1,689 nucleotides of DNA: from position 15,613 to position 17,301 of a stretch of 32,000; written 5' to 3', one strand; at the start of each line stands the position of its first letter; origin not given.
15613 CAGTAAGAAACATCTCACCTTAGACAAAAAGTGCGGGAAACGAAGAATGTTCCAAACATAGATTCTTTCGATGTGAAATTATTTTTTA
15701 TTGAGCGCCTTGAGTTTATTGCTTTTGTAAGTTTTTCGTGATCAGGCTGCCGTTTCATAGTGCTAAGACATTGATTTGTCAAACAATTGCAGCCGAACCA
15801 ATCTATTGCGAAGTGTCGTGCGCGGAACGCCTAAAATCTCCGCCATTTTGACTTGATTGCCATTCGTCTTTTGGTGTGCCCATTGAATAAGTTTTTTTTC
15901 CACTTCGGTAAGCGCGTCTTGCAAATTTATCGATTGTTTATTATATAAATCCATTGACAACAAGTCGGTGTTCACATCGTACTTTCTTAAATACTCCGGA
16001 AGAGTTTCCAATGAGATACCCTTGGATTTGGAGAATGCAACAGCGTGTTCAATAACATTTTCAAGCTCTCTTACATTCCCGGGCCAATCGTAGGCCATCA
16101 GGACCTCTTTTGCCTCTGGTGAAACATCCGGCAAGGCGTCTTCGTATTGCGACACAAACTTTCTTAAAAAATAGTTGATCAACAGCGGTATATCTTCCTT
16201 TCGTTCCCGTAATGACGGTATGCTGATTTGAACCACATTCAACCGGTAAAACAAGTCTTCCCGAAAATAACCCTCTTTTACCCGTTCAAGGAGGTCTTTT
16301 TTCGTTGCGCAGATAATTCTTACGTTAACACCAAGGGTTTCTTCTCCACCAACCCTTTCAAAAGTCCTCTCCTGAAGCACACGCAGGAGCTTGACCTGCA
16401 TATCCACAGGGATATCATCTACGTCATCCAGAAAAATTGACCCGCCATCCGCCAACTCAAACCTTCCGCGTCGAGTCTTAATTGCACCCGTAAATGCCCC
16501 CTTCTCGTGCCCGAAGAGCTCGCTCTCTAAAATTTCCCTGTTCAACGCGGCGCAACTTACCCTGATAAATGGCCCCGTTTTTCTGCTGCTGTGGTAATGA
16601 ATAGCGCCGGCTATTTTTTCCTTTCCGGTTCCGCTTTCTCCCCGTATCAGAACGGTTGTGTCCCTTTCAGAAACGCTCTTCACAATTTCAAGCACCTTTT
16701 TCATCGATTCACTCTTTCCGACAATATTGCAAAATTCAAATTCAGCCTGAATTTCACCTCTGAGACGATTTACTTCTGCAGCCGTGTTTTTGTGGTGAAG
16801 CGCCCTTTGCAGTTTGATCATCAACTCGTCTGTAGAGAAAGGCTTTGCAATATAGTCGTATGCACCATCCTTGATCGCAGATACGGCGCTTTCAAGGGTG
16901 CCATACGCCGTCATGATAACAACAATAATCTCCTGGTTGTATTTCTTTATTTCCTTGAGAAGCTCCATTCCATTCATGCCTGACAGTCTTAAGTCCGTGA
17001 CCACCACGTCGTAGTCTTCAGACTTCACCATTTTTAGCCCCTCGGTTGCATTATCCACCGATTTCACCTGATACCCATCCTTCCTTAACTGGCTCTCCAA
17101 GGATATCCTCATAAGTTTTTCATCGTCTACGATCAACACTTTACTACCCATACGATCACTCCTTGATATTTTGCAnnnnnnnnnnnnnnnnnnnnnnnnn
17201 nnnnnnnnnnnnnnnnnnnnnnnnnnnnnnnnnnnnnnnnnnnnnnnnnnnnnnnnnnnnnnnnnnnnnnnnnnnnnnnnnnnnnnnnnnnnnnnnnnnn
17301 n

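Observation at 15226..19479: Near-consensus sigma-54 promoter and a dedicated kinase/NtrC-type activator immediately upstream of hydrazine synthase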

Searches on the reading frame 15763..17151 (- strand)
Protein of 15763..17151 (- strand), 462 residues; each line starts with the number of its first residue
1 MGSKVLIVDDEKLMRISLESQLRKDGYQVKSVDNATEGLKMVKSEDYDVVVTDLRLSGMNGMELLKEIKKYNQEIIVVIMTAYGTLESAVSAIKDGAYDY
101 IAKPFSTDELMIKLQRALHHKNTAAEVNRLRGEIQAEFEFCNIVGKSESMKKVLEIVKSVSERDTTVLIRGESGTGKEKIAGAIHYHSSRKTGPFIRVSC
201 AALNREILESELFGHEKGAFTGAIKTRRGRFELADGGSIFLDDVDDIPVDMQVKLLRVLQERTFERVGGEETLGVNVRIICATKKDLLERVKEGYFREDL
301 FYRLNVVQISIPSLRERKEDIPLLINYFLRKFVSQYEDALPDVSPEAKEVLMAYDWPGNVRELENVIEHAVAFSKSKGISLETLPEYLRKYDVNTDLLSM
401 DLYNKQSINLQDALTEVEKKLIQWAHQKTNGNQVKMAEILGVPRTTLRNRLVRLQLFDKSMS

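Call 7: search_protein_families(library=pfam, proteins=[window:15763-17151:-])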
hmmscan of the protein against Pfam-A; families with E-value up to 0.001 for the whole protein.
window:15763-17151:- (462 aa): 7 families
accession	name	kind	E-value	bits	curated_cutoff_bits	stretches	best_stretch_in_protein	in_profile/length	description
PF00158.32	Sigma54_activat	-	7.9e-70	234.3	20.2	1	143-309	1-167/168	Sigma-54 interaction domain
PF00072.30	Response_reg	-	7e-32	110.3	30.2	1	5-114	1-110/111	Response regulator receiver domain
PF25601.1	AAA_lid_14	-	2.2e-28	98.3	27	1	315-391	1-77/87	AAA+ ATPase lid domain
PF14532.12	Sigma54_activ_2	-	6.5e-19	69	25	1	144-314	1-138/138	Sigma-54 interaction domain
PF02954.25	HTH_8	-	6.1e-10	39.1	22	1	414-451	2-39/42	Bacterial regulatory protein, Fis family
PF07728.20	AAA_5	-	4.5e-06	27.2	22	1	167-280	2-118/139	AAA domain (dynein-related subfamily)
PF13191.12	AAA_16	-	0.00086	20.3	32.6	0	143-219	2-85/167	AAA ATPase domain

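Call 44: search_protein_families(library=ncbifam, proteins=[window:15763-17151:-])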
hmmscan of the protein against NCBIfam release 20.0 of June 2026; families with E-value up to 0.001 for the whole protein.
window:15763-17151:- (462 aa): 123 families (the best 25 are shown)
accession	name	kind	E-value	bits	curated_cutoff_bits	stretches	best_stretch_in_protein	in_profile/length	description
NF008469.0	PRK11361.1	equivalog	2.6e-142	474.8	714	1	4-451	6-451/461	acetoacetate metabolism transcriptional regulator AtoC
TIGR01818.1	ntrC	equivalog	2.2e-136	455.4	558.6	1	5-451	1-460/463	nitrogen regulation protein NR(I)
NF007689.0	PRK10365.1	equivalog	5e-125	417.7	760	1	4-453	7-441/441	sigma-54-dependent response regulator transcription factor ZraR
TIGR02915.1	PEP_resp_reg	equivalog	4.2e-117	391.7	502.6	1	5-455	1-443/445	PEP-CTERM-box response regulator transcription factor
NF008176.1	PRK10923.1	equivalog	5.7e-117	391.2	620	1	4-454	5-466/469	nitrogen regulation protein NR(I)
NF041552.1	TF_PrdR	equivalog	5.5e-116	388.2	795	1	113-451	239-573/577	sigma-54 dependent transcriptional regulator PrdR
NF051870.1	NAssimRespRegNtrX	equivalog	3.8e-113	378.8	600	1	3-454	2-450/452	nitrogen assimilation response regulator NtrX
TIGR01817.1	nifA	equivalog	1.6e-111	373.7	528.85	1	121-384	176-438/534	nif-specific transcriptional activator NifA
NF041946.1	LuxO_transreg_Vib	equivalog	1.4e-110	370.3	800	1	17-451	11-457/463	quorum-sensing sigma-54 dependent transcriptional regulator LuxO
NF011695.0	PRK15115.1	equivalog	1.6e-109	366.7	763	1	3-456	7-438/445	two-component system response regulator GlrR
NF038308.1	RNA_repair_RtcR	equivalog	1.8e-99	334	650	1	33-450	71-509/530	RNA repair transcriptional activator RtcR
NF049963.1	RespRegFlgRCampy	domain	6.7e-98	328.3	750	1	5-390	3-383/429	fla regulon two-component system response regulator FlgR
NF050807.1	TransRegFlbDCaul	equivalog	2.1e-96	323.6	750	1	24-453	22-437/454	sigma-54-dependent transcriptional regulator FlbD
NF003451.0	PRK05022.1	equivalog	1.4e-94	317.7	476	1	116-456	166-510/512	nitric oxide reductase transcriptional regulator NorR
NF041906.1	V4R_TF_MobR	exception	1.5e-91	307.6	999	1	129-452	220-542/544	phenol degradation transcriptional regulator MobR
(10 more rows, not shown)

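Call 45: search_solved_structures(query=window:15763-17151:-, max_evalue=1e-30)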
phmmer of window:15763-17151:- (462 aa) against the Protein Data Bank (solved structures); distinct sequences matched with E-value up to 1e-30: 35.
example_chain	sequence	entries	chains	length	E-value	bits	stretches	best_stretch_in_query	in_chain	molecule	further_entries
4l4u_A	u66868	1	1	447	1.1e-103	350.7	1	4-452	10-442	Transcriptional regulator (NtrC family)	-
1ny5_A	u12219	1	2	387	1.1e-101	344.2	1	4-380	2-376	transcriptional regulator (NtrC family)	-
3dzd_A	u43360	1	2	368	9.3e-90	304.9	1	4-375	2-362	Transcriptional regulator (NtrC family)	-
1ojl_A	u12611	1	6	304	1.5e-86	294.3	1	142-452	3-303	TRANSCRIPTIONAL REGULATORY PROTEIN ZRAR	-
8p53_C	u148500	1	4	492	7.7e-84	285.4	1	61-402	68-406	Transcriptional regulator FleQ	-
5ep0_A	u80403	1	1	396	5.9e-83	282.5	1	4-388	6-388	Putative repressor protein luxO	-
9qq6_C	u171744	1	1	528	1.2e-81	278.2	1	121-454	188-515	Nif-specific regulatory protein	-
5exx_A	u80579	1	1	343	1.6e-81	277.8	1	140-402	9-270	Transcriptional regulator FleQ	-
8pb9_D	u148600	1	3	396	1.5e-80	274.6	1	60-389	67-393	Transcriptional regulator FleQ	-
5m7n_A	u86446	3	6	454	2.7e-80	273.7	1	2-453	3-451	Nitrogen assimilation regulatory protein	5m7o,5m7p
26jl_A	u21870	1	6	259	1.9e-79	270.9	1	142-388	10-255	Flagellar regulatory protein A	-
6jdi_A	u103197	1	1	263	1.1e-78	268.4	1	140-392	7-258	Nitrogen assimilation regulatory protein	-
6j7e_A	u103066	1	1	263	1.5e-78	267.9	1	140-392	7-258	Nitrogen assimilation regulatory protein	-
6jdl_A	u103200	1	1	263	1.5e-78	267.9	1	140-392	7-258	Nitrogen assimilation regulatory protein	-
7ejw_C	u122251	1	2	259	2.2e-78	267.4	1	140-390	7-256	Transcriptional regulator FleQ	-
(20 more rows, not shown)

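Call 58: find_homologous_proteins(query=window:15763-17151:-, max_evalue=1e-100)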
Query window:15763-17151:- (462 aa): 6105 proteins with E <= 1e-100 among 8000 candidates; the best 120 are listed.
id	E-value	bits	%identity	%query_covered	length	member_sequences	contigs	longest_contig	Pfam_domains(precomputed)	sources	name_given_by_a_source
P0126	5.2e-298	1006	100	100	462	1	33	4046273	PF00158.33,PF25601.2,PF02954.26,PF14532.13,PF07728.21,PF00072.31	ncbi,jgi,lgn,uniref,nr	ncbi:MAG: Fis family transcriptional regulator [Candidatus Brocadia sp.]|jgi:DNA-binding NtrC family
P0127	8.7e-283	956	94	100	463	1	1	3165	PF00158.33,PF25601.2,PF02954.26,PF14532.13,PF07728.21,PF00072.31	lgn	-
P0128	7.6e-282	953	94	100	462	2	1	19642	PF00158.33,PF25601.2,PF02954.26,PF14532.13,PF07728.21,PF00072.31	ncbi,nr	ncbi:MAG: Fis family transcriptional regulator [Candidatus Brocadia sp. WS118]|nr:MAG: Fis family tr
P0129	1.6e-281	952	95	100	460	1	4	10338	PF00158.33,PF25601.2,PF02954.26,PF14532.13,PF07728.21,PF00072.31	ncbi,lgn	-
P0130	2.4e-281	951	95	100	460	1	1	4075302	PF00158.33,PF25601.2,PF02954.26,PF14532.13,PF07728.21,PF00072.31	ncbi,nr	ncbi:two-component response regulator [Candidatus Brocadia pituitae]|nr:two-component response regul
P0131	1.6e-280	948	93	100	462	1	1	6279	PF00158.33,PF25601.2,PF02954.26,PF14532.13,PF07728.21,PF00072.31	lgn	-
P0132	5.0e-280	947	94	100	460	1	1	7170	PF00158.33,PF25601.2,PF02954.26,PF14532.13,PF07728.21,PF00072.31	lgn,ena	-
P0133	6.7e-278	940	93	100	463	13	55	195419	PF00158.33,PF25601.2,PF02954.26,PF14532.13,PF07728.21,PF00072.31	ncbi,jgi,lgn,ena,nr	ncbi:MAG: sigma-54 dependent transcriptional regulator [Candidatus Brocadiaceae bacterium]|jgi:DNA-b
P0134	5.5e-275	930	91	100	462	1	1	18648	PF00158.33,PF25601.2,PF02954.26,PF14532.13,PF07728.21,PF00072.31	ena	-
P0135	1.9e-273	925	91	100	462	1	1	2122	PF00158.33,PF25601.2,PF02954.26,PF14532.13,PF07728.21,PF00072.31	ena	-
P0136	1.2e-272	922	91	100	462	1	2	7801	PF00158.33,PF25601.2,PF02954.26,PF14532.13,PF07728.21,PF00072.31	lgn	-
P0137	1.4e-271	919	90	100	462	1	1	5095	PF00158.33,PF25601.2,PF02954.26,PF14532.13,PF07728.21,PF00072.31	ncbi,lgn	ncbi:MAG: sigma-54-dependent transcriptional regulator [Candidatus Brocadia sp.]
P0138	3.0e-270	914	90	100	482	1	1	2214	PF00158.33,PF25601.2,PF02954.26,PF14532.13,PF07728.21,PF00072.31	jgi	jgi:DNA-binding NtrC family response regulator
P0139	4.2e-270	914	90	100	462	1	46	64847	PF00158.33,PF25601.2,PF02954.26,PF14532.13,PF07728.21,PF00072.31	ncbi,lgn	-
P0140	1.0e-269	913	90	100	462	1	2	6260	PF00158.33,PF25601.2,PF02954.26,PF14532.13,PF07728.21,PF00072.31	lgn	-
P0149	1.0e-267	906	90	100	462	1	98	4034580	PF00158.33,PF25601.2,PF02954.26,PF14532.13,PF07728.21,PF00072.31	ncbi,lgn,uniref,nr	ncbi:MAG: sigma-54 dependent transcriptional regulator [Candidatus Brocadia sinica]|uniref:Sigma 54 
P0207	4.0e-259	878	86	99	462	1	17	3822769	PF00158.33,PF25601.2,PF02954.26,PF14532.13,PF07728.21,PF00072.31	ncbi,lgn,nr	ncbi:MAG: sigma-54 dependent transcriptional regulator [Candidatus Jettenia sp.]|nr:MAG: sigma-54 de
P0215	1.1e-258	876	85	100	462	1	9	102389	PF00158.33,PF25601.2,PF02954.26,PF14532.13,PF07728.21,PF00072.31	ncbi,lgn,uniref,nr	ncbi:MAG TPA: sigma-54-dependent transcriptional regulator [Candidatus Wujingus californicus]|uniref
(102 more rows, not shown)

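Call 59: find_encoding_contigs(protein=P0207, flank=6000, max_places=2)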
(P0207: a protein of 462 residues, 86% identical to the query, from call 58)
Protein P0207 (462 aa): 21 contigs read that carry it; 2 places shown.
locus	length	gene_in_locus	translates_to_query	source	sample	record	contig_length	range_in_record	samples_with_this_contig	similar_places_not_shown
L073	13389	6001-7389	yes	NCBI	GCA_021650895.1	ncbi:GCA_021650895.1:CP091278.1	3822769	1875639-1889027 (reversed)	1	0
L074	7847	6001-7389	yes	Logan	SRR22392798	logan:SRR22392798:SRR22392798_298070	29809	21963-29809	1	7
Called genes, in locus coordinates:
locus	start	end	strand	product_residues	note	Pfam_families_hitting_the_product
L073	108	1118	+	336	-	PF01368:DHH, PF02272:DHHA1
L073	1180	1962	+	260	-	PF03167:UDG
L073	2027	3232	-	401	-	-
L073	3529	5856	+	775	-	PF00672:HAMP, PF00989:PAS (weak), PF13426:PAS_9, PF00512:HisKA, PF02518:HATPase_c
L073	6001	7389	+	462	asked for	PF00072:Response_reg, PF00158:Sigma54_activat, PF14532:Sigma54_activ_2, PF07728:AAA_5 (weak), PF25601:AAA_lid_14, PF02954:HTH_8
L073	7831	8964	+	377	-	PF22494:choice_anch_I (faint), PF04053:B-prop_COPA_B_2nd (faint), PF23381:Beta-prop_IFT122_1st (faint), PF25174:Beta-prop_THOC3, PF02239:Cytochrom_D1, PF21783:YNCE (weak), PF23414:Beta-prop_EML_2 (weak), PF10282:Lactonase (weak), +6 more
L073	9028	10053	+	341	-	PF00034:Cytochrom_C (faint), PF03150:CCP_MauG (faint), PF13442:Cytochrome_CBB3 (faint)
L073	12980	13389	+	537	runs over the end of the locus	PF13447:Multi-haem_cyto, PF22142:Hao_C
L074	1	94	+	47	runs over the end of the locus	-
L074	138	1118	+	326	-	PF01368:DHH, PF02272:DHHA1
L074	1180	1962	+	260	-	PF03167:UDG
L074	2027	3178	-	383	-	-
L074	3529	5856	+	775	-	PF00672:HAMP, PF00989:PAS (weak), PF13426:PAS_9, PF00512:HisKA, PF02518:HATPase_c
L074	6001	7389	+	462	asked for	PF00072:Response_reg, PF00158:Sigma54_activat, PF14532:Sigma54_activ_2, PF07728:AAA_5 (weak), PF25601:AAA_lid_14, PF02954:HTH_8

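Call 60: find_encoding_contigs(protein=P0149, flank=6000, max_places=2)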
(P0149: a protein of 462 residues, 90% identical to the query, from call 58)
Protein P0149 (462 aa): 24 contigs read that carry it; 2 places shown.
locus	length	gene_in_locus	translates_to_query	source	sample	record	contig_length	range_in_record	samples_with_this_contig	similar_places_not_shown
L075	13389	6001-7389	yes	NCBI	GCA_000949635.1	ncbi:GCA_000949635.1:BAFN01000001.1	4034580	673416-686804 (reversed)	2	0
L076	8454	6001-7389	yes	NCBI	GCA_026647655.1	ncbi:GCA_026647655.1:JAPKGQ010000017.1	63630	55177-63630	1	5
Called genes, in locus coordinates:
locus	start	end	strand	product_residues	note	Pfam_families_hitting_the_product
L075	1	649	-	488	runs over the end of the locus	PF07372:DUF1491 (faint)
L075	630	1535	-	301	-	-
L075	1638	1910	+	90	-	-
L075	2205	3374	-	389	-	-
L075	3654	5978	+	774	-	PF00672:HAMP, PF00989:PAS (weak), PF08448:PAS_4 (weak), PF13426:PAS_9, PF00512:HisKA, PF02518:HATPase_c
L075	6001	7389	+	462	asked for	PF00072:Response_reg, PF00158:Sigma54_activat, PF14532:Sigma54_activ_2, PF07728:AAA_5 (weak), PF25601:AAA_lid_14, PF02954:HTH_8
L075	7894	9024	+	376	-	PF08450:SGL (faint), PF21783:YNCE, PF25174:Beta-prop_THOC3, PF02239:Cytochrom_D1 (weak), PF22494:choice_anch_I (faint), PF23414:Beta-prop_EML_2 (weak), PF10282:Lactonase (weak)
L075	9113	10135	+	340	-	PF00034:Cytochrom_C (faint), PF03150:CCP_MauG (faint), PF13442:Cytochrome_CBB3 (faint)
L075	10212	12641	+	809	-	PF18582:HZS_alpha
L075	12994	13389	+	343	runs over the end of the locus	PF22544:HYDIN_VesB_CFA65-like_Ig, PF07610:DUF1573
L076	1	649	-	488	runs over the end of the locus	PF07372:DUF1491 (faint)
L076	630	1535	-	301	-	-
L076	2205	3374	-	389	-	-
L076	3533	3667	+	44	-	-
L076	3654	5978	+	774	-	PF00672:HAMP, PF00989:PAS (weak), PF08448:PAS_4 (weak), PF13426:PAS_9, PF00512:HisKA, PF02518:HATPase_c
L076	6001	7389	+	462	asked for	PF00072:Response_reg, PF00158:Sigma54_activat, PF14532:Sigma54_activ_2, PF07728:AAA_5 (weak), PF25601:AAA_lid_14, PF02954:HTH_8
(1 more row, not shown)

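Call 61: find_encoding_contigs(protein=P0215, flank=6000, max_places=2)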
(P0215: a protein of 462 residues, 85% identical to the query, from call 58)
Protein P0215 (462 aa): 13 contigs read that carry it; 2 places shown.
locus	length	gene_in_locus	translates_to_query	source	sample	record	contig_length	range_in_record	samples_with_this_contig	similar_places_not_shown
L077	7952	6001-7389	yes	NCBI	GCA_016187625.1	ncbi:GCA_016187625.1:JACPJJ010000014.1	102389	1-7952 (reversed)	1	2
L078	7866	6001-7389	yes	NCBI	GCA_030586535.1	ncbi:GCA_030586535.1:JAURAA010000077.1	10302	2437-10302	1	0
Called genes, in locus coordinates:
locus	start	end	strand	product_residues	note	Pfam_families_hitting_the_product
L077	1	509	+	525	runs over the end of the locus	PF14522:Cytochrome_C7 (faint), PF13447:Multi-haem_cyto, PF22142:Hao_C (weak)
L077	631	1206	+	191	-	-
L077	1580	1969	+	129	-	PF01797:Y1_Tnp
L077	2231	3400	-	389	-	-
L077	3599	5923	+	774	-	PF00672:HAMP, PF00989:PAS, PF13426:PAS_9, PF00512:HisKA, PF02518:HATPase_c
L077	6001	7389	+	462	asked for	PF00072:Response_reg, PF00158:Sigma54_activat, PF14532:Sigma54_activ_2, PF07728:AAA_5 (weak), PF25601:AAA_lid_14, PF02954:HTH_8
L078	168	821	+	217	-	PF02661:Fic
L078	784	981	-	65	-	-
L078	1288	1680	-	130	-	PF01850:PIN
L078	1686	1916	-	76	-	PF04014:MazE_antitoxin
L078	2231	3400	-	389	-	-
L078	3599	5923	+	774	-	PF00672:HAMP, PF00989:PAS, PF13426:PAS_9, PF00512:HisKA, PF02518:HATPase_c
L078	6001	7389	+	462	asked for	PF00072:Response_reg, PF00158:Sigma54_activat, PF14532:Sigma54_activ_2, PF07728:AAA_5 (weak), PF25601:AAA_lid_14, PF02954:HTH_8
